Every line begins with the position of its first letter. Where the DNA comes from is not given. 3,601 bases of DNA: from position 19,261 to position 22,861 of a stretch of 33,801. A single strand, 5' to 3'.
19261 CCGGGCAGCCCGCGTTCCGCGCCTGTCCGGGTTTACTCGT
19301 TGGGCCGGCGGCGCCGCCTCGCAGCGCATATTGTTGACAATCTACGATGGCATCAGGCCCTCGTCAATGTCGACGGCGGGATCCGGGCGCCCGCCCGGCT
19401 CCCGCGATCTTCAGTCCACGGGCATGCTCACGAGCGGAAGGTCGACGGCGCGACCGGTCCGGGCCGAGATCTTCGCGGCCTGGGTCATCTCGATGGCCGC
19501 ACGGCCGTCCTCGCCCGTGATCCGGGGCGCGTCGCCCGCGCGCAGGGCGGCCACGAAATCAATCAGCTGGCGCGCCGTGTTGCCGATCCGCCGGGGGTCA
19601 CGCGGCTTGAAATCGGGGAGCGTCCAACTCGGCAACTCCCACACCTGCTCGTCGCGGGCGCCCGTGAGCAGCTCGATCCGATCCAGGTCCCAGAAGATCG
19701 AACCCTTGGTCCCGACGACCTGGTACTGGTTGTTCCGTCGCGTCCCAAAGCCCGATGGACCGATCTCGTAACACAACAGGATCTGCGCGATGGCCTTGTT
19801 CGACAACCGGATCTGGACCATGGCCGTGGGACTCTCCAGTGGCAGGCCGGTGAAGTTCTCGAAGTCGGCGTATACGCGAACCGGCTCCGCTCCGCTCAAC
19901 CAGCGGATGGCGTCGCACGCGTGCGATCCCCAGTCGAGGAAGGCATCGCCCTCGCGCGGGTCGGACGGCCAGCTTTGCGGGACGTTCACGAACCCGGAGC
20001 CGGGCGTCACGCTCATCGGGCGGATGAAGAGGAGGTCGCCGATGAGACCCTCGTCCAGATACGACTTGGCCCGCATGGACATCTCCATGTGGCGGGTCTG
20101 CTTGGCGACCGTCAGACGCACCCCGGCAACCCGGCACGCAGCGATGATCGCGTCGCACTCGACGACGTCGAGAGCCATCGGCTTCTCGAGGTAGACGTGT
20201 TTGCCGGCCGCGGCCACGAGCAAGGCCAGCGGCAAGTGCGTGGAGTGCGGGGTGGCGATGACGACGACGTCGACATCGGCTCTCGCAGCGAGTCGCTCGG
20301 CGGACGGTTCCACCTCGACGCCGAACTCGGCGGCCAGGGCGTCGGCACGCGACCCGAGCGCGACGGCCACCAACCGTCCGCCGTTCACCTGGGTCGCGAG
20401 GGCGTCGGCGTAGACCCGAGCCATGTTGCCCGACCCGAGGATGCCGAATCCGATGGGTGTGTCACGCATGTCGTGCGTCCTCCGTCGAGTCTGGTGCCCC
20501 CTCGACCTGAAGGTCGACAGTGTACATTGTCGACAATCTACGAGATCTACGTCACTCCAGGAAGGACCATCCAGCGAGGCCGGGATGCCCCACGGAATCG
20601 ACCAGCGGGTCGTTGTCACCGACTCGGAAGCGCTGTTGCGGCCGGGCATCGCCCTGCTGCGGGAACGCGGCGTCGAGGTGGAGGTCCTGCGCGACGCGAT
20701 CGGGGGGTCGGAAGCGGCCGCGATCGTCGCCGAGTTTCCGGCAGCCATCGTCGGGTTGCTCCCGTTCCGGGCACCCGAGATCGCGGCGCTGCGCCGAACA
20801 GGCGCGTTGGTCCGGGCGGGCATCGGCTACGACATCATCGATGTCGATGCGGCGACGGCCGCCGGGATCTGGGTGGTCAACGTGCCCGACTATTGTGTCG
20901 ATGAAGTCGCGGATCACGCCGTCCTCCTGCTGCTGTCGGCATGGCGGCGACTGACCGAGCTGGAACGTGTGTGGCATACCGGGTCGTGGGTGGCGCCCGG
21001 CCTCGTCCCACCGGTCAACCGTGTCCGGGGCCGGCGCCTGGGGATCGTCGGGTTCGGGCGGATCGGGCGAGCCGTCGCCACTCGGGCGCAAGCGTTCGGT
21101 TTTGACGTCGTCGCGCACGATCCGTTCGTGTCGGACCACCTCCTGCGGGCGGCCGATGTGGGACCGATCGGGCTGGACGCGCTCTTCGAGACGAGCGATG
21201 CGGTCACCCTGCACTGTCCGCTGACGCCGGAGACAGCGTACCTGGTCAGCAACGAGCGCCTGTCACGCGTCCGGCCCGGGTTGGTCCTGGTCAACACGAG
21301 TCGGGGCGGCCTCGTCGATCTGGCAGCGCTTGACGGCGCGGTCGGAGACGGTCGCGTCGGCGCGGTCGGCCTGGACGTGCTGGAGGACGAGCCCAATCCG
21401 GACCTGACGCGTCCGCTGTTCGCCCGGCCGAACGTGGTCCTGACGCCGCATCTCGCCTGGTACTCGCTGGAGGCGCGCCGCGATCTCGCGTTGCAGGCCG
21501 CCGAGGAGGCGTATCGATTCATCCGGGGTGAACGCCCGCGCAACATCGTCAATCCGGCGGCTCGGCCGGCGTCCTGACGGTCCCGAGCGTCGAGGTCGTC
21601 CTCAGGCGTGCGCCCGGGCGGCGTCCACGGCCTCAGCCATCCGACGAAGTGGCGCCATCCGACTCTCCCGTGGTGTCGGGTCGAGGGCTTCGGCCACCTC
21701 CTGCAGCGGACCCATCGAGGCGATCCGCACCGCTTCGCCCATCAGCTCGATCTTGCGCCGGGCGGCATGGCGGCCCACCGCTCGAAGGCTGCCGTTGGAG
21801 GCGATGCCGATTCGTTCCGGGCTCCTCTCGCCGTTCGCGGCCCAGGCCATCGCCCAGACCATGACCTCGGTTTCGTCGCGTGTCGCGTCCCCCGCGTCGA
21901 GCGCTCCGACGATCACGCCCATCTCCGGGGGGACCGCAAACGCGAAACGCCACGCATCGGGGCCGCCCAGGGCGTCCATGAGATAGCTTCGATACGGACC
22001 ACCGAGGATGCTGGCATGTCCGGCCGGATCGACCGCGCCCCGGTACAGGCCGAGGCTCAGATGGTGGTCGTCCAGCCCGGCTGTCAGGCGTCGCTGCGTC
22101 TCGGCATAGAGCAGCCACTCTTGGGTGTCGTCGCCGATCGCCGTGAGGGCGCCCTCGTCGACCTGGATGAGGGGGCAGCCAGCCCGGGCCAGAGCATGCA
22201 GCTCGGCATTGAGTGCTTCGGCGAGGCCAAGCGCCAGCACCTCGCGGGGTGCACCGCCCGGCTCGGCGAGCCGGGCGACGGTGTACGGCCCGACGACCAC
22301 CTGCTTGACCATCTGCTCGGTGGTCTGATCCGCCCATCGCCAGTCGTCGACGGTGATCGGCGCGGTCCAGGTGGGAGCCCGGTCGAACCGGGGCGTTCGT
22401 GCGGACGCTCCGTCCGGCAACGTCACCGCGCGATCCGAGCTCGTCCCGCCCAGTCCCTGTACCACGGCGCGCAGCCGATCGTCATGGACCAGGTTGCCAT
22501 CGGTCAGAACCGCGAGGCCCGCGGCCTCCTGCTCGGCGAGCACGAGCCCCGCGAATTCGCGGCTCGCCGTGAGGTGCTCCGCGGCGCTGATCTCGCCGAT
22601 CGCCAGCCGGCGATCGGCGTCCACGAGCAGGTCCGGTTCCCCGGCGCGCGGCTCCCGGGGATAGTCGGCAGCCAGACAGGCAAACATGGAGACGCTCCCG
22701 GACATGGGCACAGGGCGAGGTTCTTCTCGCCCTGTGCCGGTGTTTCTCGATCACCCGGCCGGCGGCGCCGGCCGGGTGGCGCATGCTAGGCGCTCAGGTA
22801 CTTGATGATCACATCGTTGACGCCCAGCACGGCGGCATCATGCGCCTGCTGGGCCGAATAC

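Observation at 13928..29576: Six intergenic copies of one 20-bp palindromic operator-like motif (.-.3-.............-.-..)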

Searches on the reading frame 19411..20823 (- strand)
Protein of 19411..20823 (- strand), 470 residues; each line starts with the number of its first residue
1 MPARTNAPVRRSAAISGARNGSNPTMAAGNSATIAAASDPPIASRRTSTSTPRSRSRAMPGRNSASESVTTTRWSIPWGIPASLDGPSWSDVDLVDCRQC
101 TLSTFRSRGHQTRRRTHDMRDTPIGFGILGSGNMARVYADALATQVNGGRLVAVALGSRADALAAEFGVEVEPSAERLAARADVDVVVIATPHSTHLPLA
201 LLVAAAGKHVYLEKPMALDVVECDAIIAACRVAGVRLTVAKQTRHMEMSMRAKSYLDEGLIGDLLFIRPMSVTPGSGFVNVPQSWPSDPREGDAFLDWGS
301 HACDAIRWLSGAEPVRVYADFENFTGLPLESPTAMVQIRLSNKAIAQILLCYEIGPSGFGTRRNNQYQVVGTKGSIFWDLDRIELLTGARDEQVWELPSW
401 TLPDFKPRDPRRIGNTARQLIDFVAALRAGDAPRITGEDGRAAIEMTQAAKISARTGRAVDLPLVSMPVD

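Call 5: search_protein_families(library=pfam, proteins=[window:19411-20823:-])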
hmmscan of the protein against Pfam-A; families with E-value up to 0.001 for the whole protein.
window:19411-20823:- (470 aa): 4 families
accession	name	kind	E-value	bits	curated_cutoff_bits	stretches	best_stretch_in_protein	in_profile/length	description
PF01408.29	GFO_IDH_MocA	-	3.4e-21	76.6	24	1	125-240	2-119/120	Oxidoreductase family, NAD-binding Rossmann fold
PF22725.1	GFO_IDH_MocA_C3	-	1.1e-15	58.2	27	1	251-376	3-123/124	GFO/IDH/MocA C-terminal domain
PF02894.22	GFO_IDH_MocA_C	-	1.1e-13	52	22.9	1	255-462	3-218/218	Oxidoreductase family, C-terminal alpha/beta domain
PF03807.23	F420_oxidored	-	3.6e-05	24.7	21.6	1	126-196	2-72/94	NADP oxidoreductase coenzyme F420-dependent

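Call 11: search_protein_families(library=ncbifam, proteins=[window:19411-20823:-], max_evalue=0.00001)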
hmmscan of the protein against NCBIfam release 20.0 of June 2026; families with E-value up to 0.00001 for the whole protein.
window:19411-20823:- (470 aa): 9 families
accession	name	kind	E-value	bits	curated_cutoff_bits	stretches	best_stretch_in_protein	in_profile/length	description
TIGR04380.1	myo_inos_iolG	equivalog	8.5e-39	133.3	355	1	125-460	3-329/330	inositol 2-dehydrogenase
NF052479.1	LevoglcsnDh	equivalog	8.3e-20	70.8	650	1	157-311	46-203/386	levoglucosan dehydrogenase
NF040723.1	UDP-GlcNAcDh_Arch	equivalog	7.6e-19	68.3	450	1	124-453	6-300/302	UDP-N-acetylglucosamine 3-dehydrogenase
NF041392.1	XylDh_Gfo6_Halo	equivalog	3.5e-15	55.6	350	1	179-376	78-273/350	D-xylose 1-dehydrogenase Gfo6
NF008607.0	PRK11579.1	subfamily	6.7e-15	54.9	330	1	124-268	5-149/346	oxidoreductase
NF052679.1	InsChiInosDhIolG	equivalog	8.8e-13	48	540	1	124-309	3-184/343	bifunctional inositol 2-dehydrogenase/D-chiro-inositol 1-dehydrogenase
NF058563.1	BT_2159_fam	equivalog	2.2e-08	33.5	650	1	126-313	3-186/350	disaccharide 3-dehydrogenase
NF058561.1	BT_2158_fam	equivalog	2.2e-07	29.8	750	1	182-264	95-177/487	glycoside 3-dehydrogenase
NF007574.0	PRK10206.1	equivalog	6.3e-06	25.5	352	1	180-312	62-189/345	oxidoreductase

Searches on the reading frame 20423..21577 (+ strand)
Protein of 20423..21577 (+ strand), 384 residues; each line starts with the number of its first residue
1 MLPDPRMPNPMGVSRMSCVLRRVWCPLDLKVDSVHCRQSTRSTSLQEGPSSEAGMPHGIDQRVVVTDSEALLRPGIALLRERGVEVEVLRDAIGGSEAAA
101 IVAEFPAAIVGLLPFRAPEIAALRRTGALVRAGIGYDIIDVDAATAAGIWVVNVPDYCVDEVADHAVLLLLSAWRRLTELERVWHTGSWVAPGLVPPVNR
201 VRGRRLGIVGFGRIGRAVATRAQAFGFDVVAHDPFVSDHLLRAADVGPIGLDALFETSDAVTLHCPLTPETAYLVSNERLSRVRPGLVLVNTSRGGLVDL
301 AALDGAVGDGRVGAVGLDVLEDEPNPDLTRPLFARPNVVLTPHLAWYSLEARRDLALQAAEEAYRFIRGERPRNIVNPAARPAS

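Call 5: search_protein_families(library=pfam, proteins=[window:20423-21577:+])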
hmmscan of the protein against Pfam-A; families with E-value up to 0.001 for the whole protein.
window:20423-21577:+ (384 aa): 2 families
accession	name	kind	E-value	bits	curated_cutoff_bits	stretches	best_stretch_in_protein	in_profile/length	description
PF02826.25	2-Hacid_dh_C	-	1.5e-49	168.2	25.1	1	168-345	2-178/178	D-isomer specific 2-hydroxyacid dehydrogenase, NAD binding domain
PF00389.36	2-Hacid_dh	-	3.4e-22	79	24.6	1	70-377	6-134/134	D-isomer specific 2-hydroxyacid dehydrogenase, catalytic domain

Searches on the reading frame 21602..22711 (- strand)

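Call 5: search_protein_families(library=pfam, proteins=[window:21602-22711:-])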
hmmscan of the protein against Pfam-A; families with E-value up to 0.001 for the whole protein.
window:21602-22711:- (369 aa): 2 families
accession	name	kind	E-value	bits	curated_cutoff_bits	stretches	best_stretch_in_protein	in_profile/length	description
PF01717.24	Meth_synt_2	-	9.7e-14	51.8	21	1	37-191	23-180/324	Cobalamin-independent synthase, Catalytic domain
PF08267.18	Meth_synt_1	-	0.00076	19.5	27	1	123-223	139-239/313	Cobalamin-independent synthase, N-terminal domain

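Call 11: search_protein_families(library=ncbifam, proteins=[window:21602-22711:-], max_evalue=0.00001)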
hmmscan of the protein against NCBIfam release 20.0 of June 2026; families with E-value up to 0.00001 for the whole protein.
window:21602-22711:- (369 aa): 5 families
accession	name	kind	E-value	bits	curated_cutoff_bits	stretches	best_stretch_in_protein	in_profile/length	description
NF003317.0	PRK04326.1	equivalog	1.9e-21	76.6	406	1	26-197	20-193/340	methionine synthase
NF006589.0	PRK09121.1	equivalog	1.5e-13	50.5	392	1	36-202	26-195/342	methionine synthase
NF003556.0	PRK05222.1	equivalog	7.3e-11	41.7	541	1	32-190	437-598/750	5-methyltetrahydropteroyltriglutamate--homocysteine S-methyltransferase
TIGR01371.1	met_syn_B12ind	equivalog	3.8e-10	39.4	929.95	1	36-189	447-603/754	5-methyltetrahydropteroyltriglutamate--homocysteine S-methyltransferase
NF002119.0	PRK00957.1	equivalog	1.4e-07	31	258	1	58-190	42-169/306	methionine synthase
